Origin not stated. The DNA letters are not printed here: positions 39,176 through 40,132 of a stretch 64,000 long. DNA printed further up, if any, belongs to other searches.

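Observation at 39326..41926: VirB4 ATPase apparently split by a single in-frame TAG between its N-terminal domain and the ATPase core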

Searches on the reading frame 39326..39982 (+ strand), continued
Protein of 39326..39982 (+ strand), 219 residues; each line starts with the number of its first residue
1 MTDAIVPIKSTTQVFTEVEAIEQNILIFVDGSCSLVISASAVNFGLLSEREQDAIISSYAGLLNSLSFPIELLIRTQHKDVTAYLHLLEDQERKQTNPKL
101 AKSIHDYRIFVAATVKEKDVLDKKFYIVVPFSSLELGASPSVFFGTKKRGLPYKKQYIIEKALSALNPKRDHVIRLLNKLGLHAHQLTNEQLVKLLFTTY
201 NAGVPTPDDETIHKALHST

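Call 28: fold_search(model_id=the predicted structure, library=pdb)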
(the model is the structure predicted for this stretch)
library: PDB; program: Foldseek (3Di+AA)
matches with E <= 10: 416; with E <= 0.001: 0
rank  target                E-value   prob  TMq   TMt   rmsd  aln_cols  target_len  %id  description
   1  7o41_B                4.1e-02  0.91  0.40  0.14  14.0       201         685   10  Hexameric composite model of the Inner Membrane Complex (IMC) with the Arches from the fully-assembled R388 type IV se (released 2022-06-22)
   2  7o42_E                6.8e-02  0.80  0.41  0.12  13.1       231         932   10  TrwK/VirB4unbound trimer of dimers complex (with Hcp1) from the R388 type IV secretion system determined by cryo-EM. (released 2022-06-22)
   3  7o43_B                9.8e-02  0.82  0.42  0.14  13.9       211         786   11  TrwK/VirB4unbound dimer complex from R388 type IV secretion system determined by cryo-EM. (released 2022-06-22)
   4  3s0h_C                9.8e-02  0.23  0.23  0.28   8.2       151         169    9  The crystal structure of the periplasmic domain of Helicobacter pylori MotB (residues 90-256). (released 2012-03-14)
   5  8rtb_A                1.1e-01  0.77  0.37  0.13  13.4       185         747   14  Extended inner membrane complex (IMC) protomer structure (TrwM/VirB3-TrwK/VirB4-TrwI/VirB6-TrwG/VirB8-TrwE/VirB10) fro (released 2024-06-19)
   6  8rtd_O                1.1e-01  0.77  0.37  0.12  13.4       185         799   14  Stalk-Arches-IMC structure from the fully-assembled R388 type IV secretion system determined by cryo-EM. (released 2024-06-19)
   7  8rtd_T                1.1e-01  0.77  0.37  0.12  13.4       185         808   14  Stalk-Arches-IMC structure from the fully-assembled R388 type IV secretion system determined by cryo-EM. (released 2024-06-19)
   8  4rha_A                1.2e-01  0.47  0.24  0.34   7.1       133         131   15  Structure of the C-terminal domain of outer-membrane protein OmpA from Salmonella enterica subsp. enterica serovar Typ (released 2014-10-29)
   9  7o43_A                1.4e-01  0.82  0.37  0.12  13.7       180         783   11  TrwK/VirB4unbound dimer complex from R388 type IV secretion system determined by cryo-EM. (released 2022-06-22)
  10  6iki_B                1.5e-01  0.28  0.20  0.28   8.0       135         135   15  Crystal structure of YfiB(W55L) (released 2019-03-13)
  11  3s0h_A                1.8e-01  0.18  0.23  0.28   8.2       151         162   10  The crystal structure of the periplasmic domain of Helicobacter pylori MotB (residues 90-256). (released 2012-03-14)
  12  3s0y_B                1.9e-01  0.16  0.23  0.28   9.7       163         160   11  The crystal structure of the periplasmic domain of MotB (residues 64-256). (released 2012-03-14)
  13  3dkt_A                1.9e-01  0.11  0.15  0.13  13.8       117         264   13  Crystal structure of Thermotoga maritima encapsulin (released 2008-09-02)
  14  7o41_A                2.2e-01  0.57  0.36  0.13  13.6       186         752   14  Hexameric composite model of the Inner Membrane Complex (IMC) with the Arches from the fully-assembled R388 type IV se (released 2022-06-22)
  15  7o42_A                2.5e-01  0.57  0.40  0.11  14.7       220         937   11  TrwK/VirB4unbound trimer of dimers complex (with Hcp1) from the R388 type IV secretion system determined by cryo-EM. (released 2022-06-22)
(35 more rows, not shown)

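Call 30: search_solved_structures(query=A1, max_evalue=10, show_alignments=2)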
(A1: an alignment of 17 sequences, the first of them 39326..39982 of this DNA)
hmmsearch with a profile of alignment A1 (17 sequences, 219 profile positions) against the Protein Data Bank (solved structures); distinct sequences matched with E-value up to 10: 0.

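Call 31: search_protein_families(library=ncbifam, proteins=[P0152, L016:4174-6633:+], max_evalue=0.00001)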
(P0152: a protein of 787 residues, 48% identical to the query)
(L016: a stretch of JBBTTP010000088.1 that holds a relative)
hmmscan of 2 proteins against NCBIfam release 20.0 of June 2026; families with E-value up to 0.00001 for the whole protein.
P0152 (787 aa): 10 families
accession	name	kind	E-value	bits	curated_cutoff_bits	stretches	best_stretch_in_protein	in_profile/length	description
NF045971.1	conju_CD1110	equivalog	6.1e-116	388.5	325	1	12-749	3-735/752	VirB4-like conjugal transfer ATPase, CD1110 family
NF045975.1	VirB4_plasma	equivalog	7.4e-83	278.7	590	1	10-760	104-893/894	Mbov_0397 family ICE element conjugal transfer ATPase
TIGR02746.1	TraC-F-type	equivalog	2.4e-53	181.2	567.05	1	273-767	269-776/800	type IV secretion system protein TraC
TIGR00929.1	VirB4_CagE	subfamily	6e-34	117.4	643.1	1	228-731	237-726/792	VirB4 family type IV secretion/conjugal transfer ATPase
TIGR03783.1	Bac_Flav_CT_G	subfamily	8.7e-19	66.9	261.55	1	427-733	436-761/829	TraG family conjugative transposon ATPase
NF010278.0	PRK13721.1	subfamily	9.4e-17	60.2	1177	1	300-717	339-771/874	type IV secretion system protein TraC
NF042935.1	SCO6880_fam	subfamily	2.8e-13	49.6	60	1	157-376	244-476/477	SCO6880 family protein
NF041017.1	DNA_import_CedB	equivalog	5.7e-12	45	700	1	299-686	144-519/590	DNA import protein CedB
NF010473.0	PRK13898.1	equivalog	1e-11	43.7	1050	1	317-738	330-740/801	type IV secretion system ATPase VirB4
NF010447.0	PRK13873.1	equivalog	2.8e-06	25.6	1020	0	432-719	444-716/815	conjugal transfer protein TrbE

L016:4174-6633:+ (820 aa): 13 families
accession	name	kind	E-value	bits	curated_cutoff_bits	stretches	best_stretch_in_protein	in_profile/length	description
NF045971.1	conju_CD1110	equivalog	8e-118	394.7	325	1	170-771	137-730/752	VirB4-like conjugal transfer ATPase, CD1110 family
NF045975.1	VirB4_plasma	equivalog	1.3e-89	301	590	1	12-770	104-875/894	Mbov_0397 family ICE element conjugal transfer ATPase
TIGR02746.1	TraC-F-type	equivalog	1.7e-46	158.6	567.05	1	289-796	264-778/800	type IV secretion system protein TraC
TIGR00929.1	VirB4_CagE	subfamily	1e-36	126.5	643.1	1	254-758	243-726/792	VirB4 family type IV secretion/conjugal transfer ATPase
TIGR03783.1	Bac_Flav_CT_G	subfamily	1.3e-15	56.4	261.55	1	634-760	629-761/829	TraG family conjugative transposon ATPase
NF041017.1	DNA_import_CedB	equivalog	2.9e-13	49.3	700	0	633-713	434-519/590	DNA import protein CedB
NF010278.0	PRK13721.1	subfamily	8.2e-13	47.1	1177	1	664-741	687-768/874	type IV secretion system protein TraC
NF010473.0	PRK13898.1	equivalog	5.2e-11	41.3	1050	1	347-767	339-742/801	type IV secretion system ATPase VirB4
NF042935.1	SCO6880_fam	subfamily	1.9e-08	33.7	60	1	173-397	258-476/477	SCO6880 family protein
NF010447.0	PRK13873.1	equivalog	7.5e-07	27.5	1020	0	614-746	584-716/815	conjugal transfer protein TrbE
NF052333.1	ATPase_TcpF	exception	1.3e-06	26.6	1100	0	276-491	278-503/813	conjugal transfer ATPase TcpF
NF053655.1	CedD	equivalog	6.4e-06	25.1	600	0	655-731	405-476/527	DNA-translocating ATPase CedD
TIGR03744.1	traC_PFL_4706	equivalog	8.2e-06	24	520.6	0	664-797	729-865/892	conjugative transfer ATPase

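Call 40: find_encoding_contigs(protein=P0001, flank=2500, max_places=1)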
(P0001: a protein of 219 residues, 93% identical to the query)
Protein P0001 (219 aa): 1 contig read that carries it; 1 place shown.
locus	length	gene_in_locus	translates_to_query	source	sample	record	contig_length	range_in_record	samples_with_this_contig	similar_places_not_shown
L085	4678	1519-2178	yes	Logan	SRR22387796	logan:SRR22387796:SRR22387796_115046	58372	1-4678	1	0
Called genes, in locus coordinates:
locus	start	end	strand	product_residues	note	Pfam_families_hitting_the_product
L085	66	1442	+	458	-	PF12666:PrgI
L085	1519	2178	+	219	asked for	-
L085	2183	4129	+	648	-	PF19044:P-loop_TraG, PF01935:DUF87, PF12846:AAA_10, PF19044:P-loop_TraG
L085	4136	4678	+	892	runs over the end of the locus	-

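Call 41: find_encoding_contigs(protein=P0003, flank=2500, max_places=1)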
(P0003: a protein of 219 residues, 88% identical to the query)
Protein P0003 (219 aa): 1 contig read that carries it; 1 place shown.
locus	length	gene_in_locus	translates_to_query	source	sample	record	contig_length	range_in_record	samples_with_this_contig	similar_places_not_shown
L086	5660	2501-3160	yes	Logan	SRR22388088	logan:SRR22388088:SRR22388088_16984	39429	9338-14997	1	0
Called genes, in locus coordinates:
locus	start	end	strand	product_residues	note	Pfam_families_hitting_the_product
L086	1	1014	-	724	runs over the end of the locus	PF26449:DUF8128, PF01935:DUF87, PF10412:TrwB_AAD_bind (weak)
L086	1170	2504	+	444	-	PF12666:PrgI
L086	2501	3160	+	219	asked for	PF26593:TraC-like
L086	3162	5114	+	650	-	PF19044:P-loop_TraG, PF01935:DUF87 (weak), PF12846:AAA_10 (weak), PF19044:P-loop_TraG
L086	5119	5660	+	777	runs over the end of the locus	PF01551:Peptidase_M23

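Call 42: find_encoding_contigs(protein=P0008, flank=2500, max_places=1)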
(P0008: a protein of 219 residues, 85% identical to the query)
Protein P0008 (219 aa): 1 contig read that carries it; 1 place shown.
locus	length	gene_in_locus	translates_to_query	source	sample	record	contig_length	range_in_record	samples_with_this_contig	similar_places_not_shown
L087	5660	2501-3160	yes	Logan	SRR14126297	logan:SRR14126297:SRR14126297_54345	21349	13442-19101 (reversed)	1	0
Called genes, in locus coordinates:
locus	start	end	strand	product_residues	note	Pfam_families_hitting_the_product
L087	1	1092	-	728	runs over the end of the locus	PF26449:DUF8128, PF01935:DUF87, PF10412:TrwB_AAD_bind (faint)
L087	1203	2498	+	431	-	PF12666:PrgI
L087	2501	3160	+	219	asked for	-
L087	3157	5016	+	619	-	PF01935:DUF87 (weak), PF12846:AAA_10 (weak), PF19044:P-loop_TraG, PF12846:AAA_10 (weak), PF19044:P-loop_TraG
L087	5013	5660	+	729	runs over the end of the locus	PF01551:Peptidase_M23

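Call 47: find_homologous_proteins(query=P0152, max_evalue=1e-20)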
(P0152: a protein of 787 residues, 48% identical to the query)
Query P0152 (787 aa): 7992 proteins with E <= 1e-20 among 8000 candidates; the best 120 are listed.
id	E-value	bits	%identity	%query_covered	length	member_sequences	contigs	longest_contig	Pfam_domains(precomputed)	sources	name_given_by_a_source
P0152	0.0e+0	1714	100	100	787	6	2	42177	PF19044.7,PF01935.24,PF12846.14,PF26593.2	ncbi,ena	ncbi:MAG: DUF87 domain-containing protein [Patescibacteria group bacterium]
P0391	0.0e+0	1615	94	99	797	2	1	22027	PF19044.7,PF01935.24,PF12846.14,PF26593.2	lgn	-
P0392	0.0e+0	1601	93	99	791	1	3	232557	PF19044.7,PF01935.24,PF12846.14,PF26593.2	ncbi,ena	-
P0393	0.0e+0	1539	90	99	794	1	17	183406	PF19044.7,PF01935.24,PF12846.14,PF26593.2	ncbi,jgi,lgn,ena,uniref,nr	ncbi:MAG: Type IV secretory pathway VirB4 component-like protein [Candidatus Amesbacteria bacterium 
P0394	0.0e+0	1537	90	99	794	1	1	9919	PF19044.7,PF01935.24,PF12846.14,PF26593.2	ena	-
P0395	0.0e+0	1537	90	99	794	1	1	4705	PF19044.7,PF01935.24,PF12846.14,PF26593.2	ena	-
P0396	0.0e+0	1468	85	99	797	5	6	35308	PF19044.7,PF01935.24,PF12846.14,PF26593.2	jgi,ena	-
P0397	0.0e+0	1439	83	99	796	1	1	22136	PF19044.7,PF01935.24,PF12846.14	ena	-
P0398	0.0e+0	1436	84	99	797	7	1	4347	PF19044.7,PF01935.24,PF12846.14,PF26593.2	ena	-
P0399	0.0e+0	1435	83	99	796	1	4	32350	PF19044.7,PF01935.24,PF12846.14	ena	-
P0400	0.0e+0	1432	83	99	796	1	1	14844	PF19044.7,PF01935.24,PF12846.14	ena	-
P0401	0.0e+0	1410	79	99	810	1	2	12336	PF19044.7,PF01935.24,PF12846.14,PF26593.2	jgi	jgi:conjugal transfer ATP-binding protein TraC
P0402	0.0e+0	1401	79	99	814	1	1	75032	PF19044.7,PF01935.24,PF12846.14,PF26593.2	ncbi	-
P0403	0.0e+0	1396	79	99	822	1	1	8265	PF19044.7,PF01935.24,PF12846.14,PF26593.2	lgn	-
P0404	0.0e+0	1382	79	99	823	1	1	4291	PF19044.7,PF01935.24,PF12846.14,PF26593.2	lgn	-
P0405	0.0e+0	1381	79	99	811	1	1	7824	PF19044.7,PF01935.24,PF12846.14,PF26593.2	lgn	-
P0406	0.0e+0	1376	78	99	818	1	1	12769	PF19044.7,PF01935.24,PF12846.14,PF26593.2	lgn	-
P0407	0.0e+0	1360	76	99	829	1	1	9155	PF19044.7,PF01935.24,PF12846.14,PF26593.2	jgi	jgi:conjugal transfer ATP-binding protein TraC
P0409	0.0e+0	1308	75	96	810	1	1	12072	PF19044.7,PF01935.24,PF12846.14,PF26593.2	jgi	jgi:type IV secretory pathway VirB4 component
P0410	0.0e+0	1308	75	96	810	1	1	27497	PF19044.7,PF01935.24,PF12846.14,PF26593.2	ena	-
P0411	0.0e+0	1300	74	96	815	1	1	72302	PF19044.7,PF01935.24,PF12846.14,PF26593.2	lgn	-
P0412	0.0e+0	1299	74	94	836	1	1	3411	PF19044.7,PF01935.24,PF12846.14,PF26593.2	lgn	-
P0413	0.0e+0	1263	72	99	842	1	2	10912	PF19044.7,PF01935.24,PF12846.14,PF26593.2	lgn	-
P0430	0.0e+0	1059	62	98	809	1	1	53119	PF19044.7,PF01935.24,PF12846.14,PF26593.2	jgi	-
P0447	0.0e+0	1040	60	98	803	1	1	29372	PF19044.7,PF01935.24,PF12846.14,PF26593.2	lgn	-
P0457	0.0e+0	1034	59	98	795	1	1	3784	PF19044.7,PF01935.24,PF12846.14,PF26593.2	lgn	-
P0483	0.0e+0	1015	57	98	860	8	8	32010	PF19044.7,PF01935.24,PF12846.14,PF26593.2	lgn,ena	-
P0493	4.7e-297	1005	58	99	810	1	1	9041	PF19044.7,PF01935.24,PF12846.14,PF26593.2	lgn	-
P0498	6.5e-295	998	57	97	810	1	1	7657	PF19044.7,PF01935.24,PF12846.14,PF26593.2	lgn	-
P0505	4.0e-291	986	66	72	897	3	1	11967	PF19044.7,PF01935.24,PF12846.14,PF26593.2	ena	-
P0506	5.6e-291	985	56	97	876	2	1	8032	PF19044.7,PF01935.24,PF12846.14,PF26593.2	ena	-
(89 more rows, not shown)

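Call 62: predict_structure(alignment_id=A3)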
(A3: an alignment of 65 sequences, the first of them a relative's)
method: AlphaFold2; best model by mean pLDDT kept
length: 787 residues; sequences in the alignment: 65
mean_pLDDT: 79.1   pTM: 0.64
mean pLDDT of the five models: 79.1, 78.7, 76.6, 76.3, 75.9
residues with pLDDT >= 90: 168; 70-90: 461; 50-70: 119; < 50: 39
segments of 3 or more residues with pLDDT < 50: 1-8, 139-143, 398-402, 773-787
pLDDT, mean of each block of 10 residues (from residue 1): 43 86 92 86 65 79 86 81 88 89 89 68 90 65 59 90 93 80 90 89 77 85 89 86 70 83 81 66 84 81 79 60 78 92 91 83 88 89 74 60 67 68 67 62 79 90 89 89 83 81 75 90 88 93 89 86 90 89 75 72 89 86 90 80 89 88 86 81 82 75 59 79 76 72 65 83 59 40 34
secondary structure, 60 per line:
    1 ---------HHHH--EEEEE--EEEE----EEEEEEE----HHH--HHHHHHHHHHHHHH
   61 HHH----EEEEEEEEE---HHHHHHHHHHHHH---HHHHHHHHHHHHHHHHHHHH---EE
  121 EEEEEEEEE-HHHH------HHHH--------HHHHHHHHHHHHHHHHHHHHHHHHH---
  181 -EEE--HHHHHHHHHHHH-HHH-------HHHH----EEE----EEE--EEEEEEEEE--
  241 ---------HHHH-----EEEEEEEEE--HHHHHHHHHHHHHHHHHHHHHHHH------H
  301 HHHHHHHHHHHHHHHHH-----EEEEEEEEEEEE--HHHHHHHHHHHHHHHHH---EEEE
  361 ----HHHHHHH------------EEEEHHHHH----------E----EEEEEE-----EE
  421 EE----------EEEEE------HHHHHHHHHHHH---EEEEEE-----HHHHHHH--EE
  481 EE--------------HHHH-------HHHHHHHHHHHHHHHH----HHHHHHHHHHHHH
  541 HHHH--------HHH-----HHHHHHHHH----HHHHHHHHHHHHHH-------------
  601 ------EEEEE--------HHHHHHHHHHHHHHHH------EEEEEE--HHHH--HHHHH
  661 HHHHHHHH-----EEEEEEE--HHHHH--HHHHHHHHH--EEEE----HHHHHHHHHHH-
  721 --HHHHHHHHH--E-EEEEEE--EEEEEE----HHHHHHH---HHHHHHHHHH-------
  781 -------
elements in order (helices of 4 or more, strands of 3 or more residues): H10-13 E16-20 E23-26 E31-37 H47-63 E68-76 H80-92 H96-115 E119-129 H131-134 H141-144 H153-177 E182-184 H187-198 H210-213 E218-220 E225-227 E230-238 H250-253 E259-267 H270-293 H300-317 E323-334 H337-353 E357-360 H365-371 E384-387 H388-392 E408-413 E419-422 E433-437 H444-455 E459-464 H470-476 E479-482 H497-500 H508-523 H528-544 H561-569 H574-587 E607-611 H620-635 E642-647 H650-653 H656-668 E674-680 H683-687 H690-698 E701-704 H709-719 H723-731 E736-741 E744-749 H754-760 H764-773

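Call 64: fold_search(model_id=the predicted structure, library=pdb)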
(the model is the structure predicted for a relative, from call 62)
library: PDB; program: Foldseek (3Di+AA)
matches with E <= 10: 346; with E <= 0.001: 72
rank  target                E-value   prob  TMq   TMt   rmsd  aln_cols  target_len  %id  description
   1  8rtd_O                5.7e-29  1.00  0.72  0.71   6.7       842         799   15  Stalk-Arches-IMC structure from the fully-assembled R388 type IV secretion system determined by cryo-EM. (released 2024-06-19)
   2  8rtd_T                1.7e-28  1.00  0.73  0.71   6.7       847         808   15  Stalk-Arches-IMC structure from the fully-assembled R388 type IV secretion system determined by cryo-EM. (released 2024-06-19)
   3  8rtd_g                1.9e-27  1.00  0.69  0.71   6.7       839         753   14  Stalk-Arches-IMC structure from the fully-assembled R388 type IV secretion system determined by cryo-EM. (released 2024-06-19)
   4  7o42_A                5.3e-26  1.00  0.68  0.58   8.0       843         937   14  TrwK/VirB4unbound trimer of dimers complex (with Hcp1) from the R388 type IV secretion system determined by cryo-EM. (released 2022-06-22)
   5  8rtd_P                1.1e-25  1.00  0.66  0.69   7.8       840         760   15  Stalk-Arches-IMC structure from the fully-assembled R388 type IV secretion system determined by cryo-EM. (released 2024-06-19)
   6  7o43_B                2.0e-25  1.00  0.68  0.68   9.5       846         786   13  TrwK/VirB4unbound dimer complex from R388 type IV secretion system determined by cryo-EM. (released 2022-06-22)
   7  7o41_A                3.1e-24  1.00  0.68  0.71   6.9       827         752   14  Hexameric composite model of the Inner Membrane Complex (IMC) with the Arches from the fully-assembled R388 type IV se (released 2022-06-22)
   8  8rtb_A                9.2e-24  1.00  0.66  0.69   8.0       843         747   13  Extended inner membrane complex (IMC) protomer structure (TrwM/VirB3-TrwK/VirB4-TrwI/VirB6-TrwG/VirB8-TrwE/VirB10) fro (released 2024-06-19)
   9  8rtd_V                2.6e-23  1.00  0.64  0.69   6.9       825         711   14  Stalk-Arches-IMC structure from the fully-assembled R388 type IV secretion system determined by cryo-EM. (released 2024-06-19)
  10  7o43_A                1.9e-22  1.00  0.68  0.68   7.5       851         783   14  TrwK/VirB4unbound dimer complex from R388 type IV secretion system determined by cryo-EM. (released 2022-06-22)
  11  7o41_B                1.4e-21  1.00  0.58  0.66   9.7       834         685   13  Hexameric composite model of the Inner Membrane Complex (IMC) with the Arches from the fully-assembled R388 type IV se (released 2022-06-22)
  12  7o42_E                1.8e-21  1.00  0.67  0.58   7.8       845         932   15  TrwK/VirB4unbound trimer of dimers complex (with Hcp1) from the R388 type IV secretion system determined by cryo-EM. (released 2022-06-22)
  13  4ag5_B                2.2e-21  1.00  0.42  0.85   3.1       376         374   33  Structure of VirB4 of Thermoanaerobacter pseudethanolicus (released 2012-07-04)
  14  4ag6_B                4.1e-21  1.00  0.42  0.84   3.1       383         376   33  Structure of VirB4 of Thermoanaerobacter pseudethanolicus (released 2012-07-04)
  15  4ag6_A                4.8e-21  1.00  0.42  0.86   2.9       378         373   33  Structure of VirB4 of Thermoanaerobacter pseudethanolicus (released 2012-07-04)
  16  4ag5_A                5.5e-21  1.00  0.42  0.86   3.0       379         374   33  Structure of VirB4 of Thermoanaerobacter pseudethanolicus (released 2012-07-04)
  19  4ag5_C                4.5e-12  1.00  0.30  0.82   3.9       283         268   30  Structure of VirB4 of Thermoanaerobacter pseudethanolicus (released 2012-07-04)
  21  4ag5_D                2.0e-10  1.00  0.29  0.79   4.2       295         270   32  Structure of VirB4 of Thermoanaerobacter pseudethanolicus (released 2012-07-04)
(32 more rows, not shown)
